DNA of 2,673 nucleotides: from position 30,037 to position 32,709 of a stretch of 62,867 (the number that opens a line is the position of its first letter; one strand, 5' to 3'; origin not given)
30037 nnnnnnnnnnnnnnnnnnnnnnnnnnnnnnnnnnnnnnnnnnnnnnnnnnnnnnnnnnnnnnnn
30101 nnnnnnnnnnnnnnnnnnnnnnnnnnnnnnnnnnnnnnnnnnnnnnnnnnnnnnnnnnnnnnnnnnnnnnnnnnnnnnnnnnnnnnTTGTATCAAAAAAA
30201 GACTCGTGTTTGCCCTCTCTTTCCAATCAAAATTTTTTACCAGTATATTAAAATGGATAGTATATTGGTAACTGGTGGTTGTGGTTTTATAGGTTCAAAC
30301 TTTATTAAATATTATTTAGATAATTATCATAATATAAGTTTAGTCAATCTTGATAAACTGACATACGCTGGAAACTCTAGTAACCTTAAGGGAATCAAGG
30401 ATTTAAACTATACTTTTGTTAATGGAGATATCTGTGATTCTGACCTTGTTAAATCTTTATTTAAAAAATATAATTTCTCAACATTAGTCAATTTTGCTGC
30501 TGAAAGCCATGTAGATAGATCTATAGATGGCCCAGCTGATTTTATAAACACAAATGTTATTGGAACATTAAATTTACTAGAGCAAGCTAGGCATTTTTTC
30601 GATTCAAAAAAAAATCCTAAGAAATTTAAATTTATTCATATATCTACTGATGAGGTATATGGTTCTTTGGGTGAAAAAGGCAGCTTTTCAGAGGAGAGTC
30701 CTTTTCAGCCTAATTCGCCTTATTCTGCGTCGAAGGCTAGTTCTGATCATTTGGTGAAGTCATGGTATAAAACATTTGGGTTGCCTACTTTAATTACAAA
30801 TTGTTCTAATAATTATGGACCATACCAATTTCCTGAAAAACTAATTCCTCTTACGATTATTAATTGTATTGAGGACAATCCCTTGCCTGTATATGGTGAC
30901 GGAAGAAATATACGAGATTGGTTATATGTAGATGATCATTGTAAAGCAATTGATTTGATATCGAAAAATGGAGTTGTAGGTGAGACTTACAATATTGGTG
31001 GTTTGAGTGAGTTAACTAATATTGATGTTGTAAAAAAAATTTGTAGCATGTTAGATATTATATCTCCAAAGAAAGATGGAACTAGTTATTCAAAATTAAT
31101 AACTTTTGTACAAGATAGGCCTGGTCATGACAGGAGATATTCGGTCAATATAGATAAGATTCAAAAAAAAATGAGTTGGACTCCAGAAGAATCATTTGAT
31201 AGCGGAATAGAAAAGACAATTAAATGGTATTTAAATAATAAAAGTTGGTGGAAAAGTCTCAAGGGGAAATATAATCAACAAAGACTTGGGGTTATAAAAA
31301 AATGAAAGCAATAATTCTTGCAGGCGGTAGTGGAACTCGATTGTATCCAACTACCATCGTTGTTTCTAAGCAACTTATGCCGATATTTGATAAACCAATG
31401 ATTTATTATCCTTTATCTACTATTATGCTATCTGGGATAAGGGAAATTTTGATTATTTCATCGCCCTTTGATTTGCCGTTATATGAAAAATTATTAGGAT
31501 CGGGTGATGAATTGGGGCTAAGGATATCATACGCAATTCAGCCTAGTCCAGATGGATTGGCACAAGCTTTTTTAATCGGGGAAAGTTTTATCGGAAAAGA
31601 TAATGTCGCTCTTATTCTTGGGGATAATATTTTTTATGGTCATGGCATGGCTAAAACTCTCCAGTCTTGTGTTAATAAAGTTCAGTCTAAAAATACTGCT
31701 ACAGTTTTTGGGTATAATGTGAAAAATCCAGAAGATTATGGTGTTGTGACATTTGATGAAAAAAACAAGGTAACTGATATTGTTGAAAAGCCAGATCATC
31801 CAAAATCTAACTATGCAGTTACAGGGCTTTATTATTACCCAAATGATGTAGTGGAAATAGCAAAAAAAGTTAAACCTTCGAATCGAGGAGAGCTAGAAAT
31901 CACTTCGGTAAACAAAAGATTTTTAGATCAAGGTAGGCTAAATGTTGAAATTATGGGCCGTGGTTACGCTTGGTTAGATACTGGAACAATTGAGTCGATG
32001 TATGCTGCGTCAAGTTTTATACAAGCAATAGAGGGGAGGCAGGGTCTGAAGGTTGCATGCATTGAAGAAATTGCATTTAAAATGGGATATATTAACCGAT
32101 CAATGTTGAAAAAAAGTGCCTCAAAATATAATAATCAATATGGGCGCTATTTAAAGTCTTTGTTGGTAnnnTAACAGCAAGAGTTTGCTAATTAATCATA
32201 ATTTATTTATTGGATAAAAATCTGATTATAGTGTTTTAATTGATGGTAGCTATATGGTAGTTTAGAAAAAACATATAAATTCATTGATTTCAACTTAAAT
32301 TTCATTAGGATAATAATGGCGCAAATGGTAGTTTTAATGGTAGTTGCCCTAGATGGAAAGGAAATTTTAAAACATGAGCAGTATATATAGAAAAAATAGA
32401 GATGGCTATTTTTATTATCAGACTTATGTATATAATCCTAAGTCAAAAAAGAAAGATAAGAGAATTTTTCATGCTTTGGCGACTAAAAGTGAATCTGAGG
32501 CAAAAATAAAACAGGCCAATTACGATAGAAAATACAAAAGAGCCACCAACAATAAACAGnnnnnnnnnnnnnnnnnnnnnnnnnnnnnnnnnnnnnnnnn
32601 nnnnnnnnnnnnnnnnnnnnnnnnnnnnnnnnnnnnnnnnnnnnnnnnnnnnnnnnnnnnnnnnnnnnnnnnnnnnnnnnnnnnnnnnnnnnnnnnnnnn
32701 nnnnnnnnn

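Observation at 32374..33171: Membrane-anchored protein with an integrase arm-type (AP2-like) N-terminal domain: candidate cognate binder of the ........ repeats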

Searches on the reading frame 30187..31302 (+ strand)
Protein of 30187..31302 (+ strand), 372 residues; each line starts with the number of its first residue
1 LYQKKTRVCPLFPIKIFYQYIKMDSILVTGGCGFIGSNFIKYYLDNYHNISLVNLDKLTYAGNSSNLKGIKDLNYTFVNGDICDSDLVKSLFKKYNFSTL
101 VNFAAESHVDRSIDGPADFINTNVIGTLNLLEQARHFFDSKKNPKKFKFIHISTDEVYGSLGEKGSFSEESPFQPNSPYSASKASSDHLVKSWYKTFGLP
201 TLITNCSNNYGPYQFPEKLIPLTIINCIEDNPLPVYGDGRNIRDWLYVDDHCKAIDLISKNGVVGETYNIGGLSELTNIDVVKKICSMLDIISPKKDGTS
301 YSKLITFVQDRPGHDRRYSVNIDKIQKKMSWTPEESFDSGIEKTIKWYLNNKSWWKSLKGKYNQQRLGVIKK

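Call 10: search_protein_families(library=pfam, proteins=[window:30187-31302:+], max_evalue=0.001)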
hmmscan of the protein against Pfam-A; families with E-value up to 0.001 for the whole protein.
window:30187-31302:+ (372 aa): 6 families
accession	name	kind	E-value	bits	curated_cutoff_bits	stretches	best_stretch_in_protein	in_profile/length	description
PF16363.11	GDP_Man_Dehyd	-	7e-89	299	27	1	27-344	1-332/332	GDP-mannose 4,6 dehydratase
PF01370.27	Epimerase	-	1.9e-64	217.8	20.9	1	26-271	1-240/240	NAD dependent epimerase/dehydratase family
PF02719.21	Polysacc_synt_2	-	3.2e-12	46.7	20.2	1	26-156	1-130/293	Polysaccharide biosynthesis protein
PF01073.25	3Beta_HSD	-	2.1e-11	43.8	22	1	27-254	1-224/280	3-beta hydroxysteroid dehydrogenase/isomerase family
PF04321.23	RmlD_sub_bind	-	3.7e-11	43.1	27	1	26-192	3-138/287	RmlD substrate binding domain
PF07993.18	NAD_binding_4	-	1.8e-08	34.3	20.1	1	28-208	1-206/258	Male sterility protein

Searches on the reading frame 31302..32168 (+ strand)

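Call 10: search_protein_families(library=pfam, proteins=[window:31302-32168:+], max_evalue=0.001)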
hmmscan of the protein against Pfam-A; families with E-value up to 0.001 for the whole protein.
window:31302-32168:+ (289 aa): 2 families
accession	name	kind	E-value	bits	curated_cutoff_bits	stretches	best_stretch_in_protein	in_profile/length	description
PF00483.29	NTP_transferase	-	2e-73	247.4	21.2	1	2-241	1-243/245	Nucleotidyl transferase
PF12804.13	NTP_transf_3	-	1.2e-07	32.5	27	1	3-130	1-117/160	MobA-like NTP transferase domain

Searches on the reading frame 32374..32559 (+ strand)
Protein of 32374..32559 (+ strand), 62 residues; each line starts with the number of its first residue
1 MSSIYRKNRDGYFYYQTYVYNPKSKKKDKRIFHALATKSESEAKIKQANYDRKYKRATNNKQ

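Call 32: search_protein_representatives(alignment_id=A2)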
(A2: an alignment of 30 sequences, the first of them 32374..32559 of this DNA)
Query: 30 sequences, 62 profile positions. Proteins with E-value up to 0.001 (for the whole library): 307; up to 1e-10: 265; up to 1e-30: 0. The best 150 are listed.
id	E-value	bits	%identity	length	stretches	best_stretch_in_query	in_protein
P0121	1.3e-29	118.4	-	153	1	1-59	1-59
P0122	1.3e-29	118.4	-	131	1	1-61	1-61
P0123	1.5e-29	118.2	-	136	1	1-60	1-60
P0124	1.5e-29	118.2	-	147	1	1-61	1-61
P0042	1.6e-29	118.1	-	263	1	1-58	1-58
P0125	3.0e-29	117.2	-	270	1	1-58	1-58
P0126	3.7e-29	116.9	-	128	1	1-59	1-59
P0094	4.5e-29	116.7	-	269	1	1-59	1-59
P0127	1.2e-28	115.4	-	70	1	1-53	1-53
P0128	1.3e-28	115.2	-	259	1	1-57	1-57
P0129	1.6e-28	114.9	-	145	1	1-59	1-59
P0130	1.7e-28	114.8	-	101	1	1-59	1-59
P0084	2.5e-28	114.3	-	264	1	1-58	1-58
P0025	2.9e-28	114.1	-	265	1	1-60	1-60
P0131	3.6e-28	113.8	-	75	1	1-61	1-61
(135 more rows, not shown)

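Call 33: search_solved_structures(query=A2, max_evalue=10, show_alignments=3)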
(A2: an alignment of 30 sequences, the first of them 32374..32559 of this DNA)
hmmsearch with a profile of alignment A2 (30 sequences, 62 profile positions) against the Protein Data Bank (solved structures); distinct sequences matched with E-value up to 10: 0.

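Call 35: predict_structure(alignment_id=A2)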
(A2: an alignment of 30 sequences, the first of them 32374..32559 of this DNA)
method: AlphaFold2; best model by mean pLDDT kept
length: 62 residues; sequences in the alignment: 30
mean_pLDDT: 90.3   pTM: 0.72
mean pLDDT of the five models: 90.3, 88.8, 87.4, 86.3, 85.9
residues with pLDDT >= 90: 46; 70-90: 11; 50-70: 4; < 50: 1
segments of 3 or more residues with pLDDT < 50: none
pLDDT, mean of each block of 10 residues (from residue 1): 91 95 90 96 97 80 53
secondary structure, 60 per line:
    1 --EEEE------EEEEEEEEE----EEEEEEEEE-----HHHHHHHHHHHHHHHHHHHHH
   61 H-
elements in order: E3-6 E13-21 E26-34 H40-61

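Call 38: fold_search(model_id=the predicted structure, library=pdb)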
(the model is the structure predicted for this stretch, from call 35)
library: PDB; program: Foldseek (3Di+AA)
matches with E <= 10: 57; with E <= 0.001: 0
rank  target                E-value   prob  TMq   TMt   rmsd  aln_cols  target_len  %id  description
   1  3vyx_A                3.1e+00  0.09  0.31  0.23   5.8        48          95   14  Structural insights into RISC assembly facilitated by dsRNA binding domains of human RNA helicase (DHX9) (released 2013-02-13)
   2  5ybx                  3.3e+00  0.13  0.36  0.20   3.1        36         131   11  Crystal structure of the N-terminal domain of Bqt4 in S.pombe (released 2018-09-19)
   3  6a6w_A                3.9e+00  0.12  0.36  0.20   3.1        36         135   11  Crystal structure of fission yeast inner membrane protein Bqt4 in complex with Sad1 (released 2018-11-14)
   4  8h5y_A                4.4e+00  0.07  0.32  0.06   4.1        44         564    4  Crystal structure of RadD- ADP complex (released 2023-10-18)
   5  4jgw_B                4.7e+00  0.09  0.33  0.07   3.9        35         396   14  The conformation of a docking site for SH3 domains is pre-selected in the Guanine Nucleotide Exchange Factor Rlf (released 2013-09-11)
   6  4r03                  5.0e+00  0.06  0.27  0.19   5.5        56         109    9  Crystal structure of a DUF3836 family protein (BDI_3222) from Parabacteroides distasonis ATCC 8503 at 1.50 A resolution (released 2014-08-27)
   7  8rzy_A                5.3e+00  0.18  0.40  0.06   3.7        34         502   15  A fragment-based inhibitor of SHP2 (released 2024-03-20)
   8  3vs3_B                5.6e+00  0.21  0.43  0.07   2.2        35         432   14  Crystal structure of HCK complexed with a pyrrolo-pyrimidine inhibitor 7-[trans-4-(4-methylpiperazin-1-yl)cyclohexyl]- (released 2013-05-01)
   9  6ozi_A                5.6e+00  0.11  0.36  0.12   4.8        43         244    9  Crystal structure of Ciona intestinalis (Ci) Endonuclease V (D234N) in complex with a 23mer DNA containing an inosine  (released 2019-09-04)
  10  4kop_D                5.6e+00  0.05  0.31  0.17  10.8        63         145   11  Crystal Structure of WHY2 from Arabidopsis thaliana (released 2013-11-13)
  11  4xpu_A                5.9e+00  0.09  0.33  0.12   4.9        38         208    5  The crystal structure of EndoV from E.coli (released 2015-08-19)
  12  5yc2_C                5.9e+00  0.02  0.25  0.11  11.9        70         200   11  Crystal structure of inner membrane protein Bqt4 in complex with telomeric protein Rap1 (released 2018-11-14)
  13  3vs7_B                6.3e+00  0.18  0.45  0.08   2.1        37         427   16  Crystal structure of HCK complexed with a pyrazolo-pyrimidine inhibitor 1-cyclopentyl-3-(1H-pyrrolo[2,3-b]pyridin-5-yl (released 2013-05-01)
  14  3vs2_A                6.3e+00  0.18  0.45  0.07   2.6        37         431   16  Crystal structure of HCK complexed with a pyrrolo-pyrimidine inhibitor 7-[cis-4-(4-methylpiperazin-1-yl)cyclohexyl]-5- (released 2013-05-01)
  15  3hck_MODEL_1_A        6.3e+00  0.16  0.44  0.27   2.4        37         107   16  NMR ensemble of the uncomplexed human HCK SH2 domain, 20 structures (released 1997-10-15)
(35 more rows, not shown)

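Call 40: search_protein_families(library=pfam, proteins=[window:32374-32559:+], max_evalue=10)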
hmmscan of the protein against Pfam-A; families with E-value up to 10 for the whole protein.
seq(62 aa): 1 family
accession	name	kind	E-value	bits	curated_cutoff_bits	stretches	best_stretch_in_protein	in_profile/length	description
PF20172.3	DUF6538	-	0.47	10.6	27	1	26-56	23-53/60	Domain of unknown function (DUF6538)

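Call 43: fold_search(model_id=the predicted structure, library=viral)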
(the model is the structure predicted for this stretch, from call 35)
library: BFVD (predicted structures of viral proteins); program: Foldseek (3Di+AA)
matches with E <= 10: 359; with E <= 0.001: 0
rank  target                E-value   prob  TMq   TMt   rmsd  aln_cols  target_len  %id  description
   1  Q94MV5                1.6e-01  0.99  0.53  0.07   2.7        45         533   18  Integrase [Myxococcus phage Mx8]
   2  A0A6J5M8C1            4.7e-01  0.54  0.45  0.45   4.2        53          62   13  Uncharacterized protein [uncultured Caudovirales phage]
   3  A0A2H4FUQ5            5.0e-01  0.99  0.70  0.84   2.1        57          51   19  (no name in the UniProt tables at hand)
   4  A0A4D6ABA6            5.6e-01  0.89  0.60  0.41   2.5        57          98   16  (no name in the UniProt tables at hand)
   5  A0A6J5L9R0            5.6e-01  0.47  0.42  0.33   4.0        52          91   17  Uncharacterized protein [uncultured Caudovirales phage]
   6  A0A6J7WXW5            5.9e-01  0.93  0.53  0.19   2.9        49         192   14  Meiotically up-regulated gene 113 [uncultured Caudovirales phage]
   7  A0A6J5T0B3            5.9e-01  0.69  0.48  0.34   3.7        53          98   21  Uncharacterized protein [uncultured Caudovirales phage]
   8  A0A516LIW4            6.3e-01  0.25  0.38  0.27  10.5        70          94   14  (no name in the UniProt tables at hand)
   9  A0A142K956            7.6e-01  0.90  0.62  0.11   2.1        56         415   16  Integrase [Gordonia phage Yvonnetastic]
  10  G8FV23                7.6e-01  0.84  0.53  0.27   3.1        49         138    6  Uncharacterized protein [Pediococcus phage cIP1]
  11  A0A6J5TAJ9            8.0e-01  0.57  0.47  0.26   3.4        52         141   19  Uncharacterized protein [uncultured Caudovirales phage]
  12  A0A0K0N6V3            8.0e-01  0.54  0.45  0.37   3.0        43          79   19  Uncharacterized protein [Gordonia phage GMA2]
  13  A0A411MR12            9.1e-01  0.25  0.37  0.12   4.9        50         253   12  (no name in the UniProt tables at hand)
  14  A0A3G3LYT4            1.1e+00  0.33  0.41  0.16   7.2        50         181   16  Uncharacterized protein [Brevibacterium phage Cantare]
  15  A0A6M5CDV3            1.1e+00  0.33  0.46  0.18   4.9        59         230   10  Recombination protein [Vibrio phage Vc1]
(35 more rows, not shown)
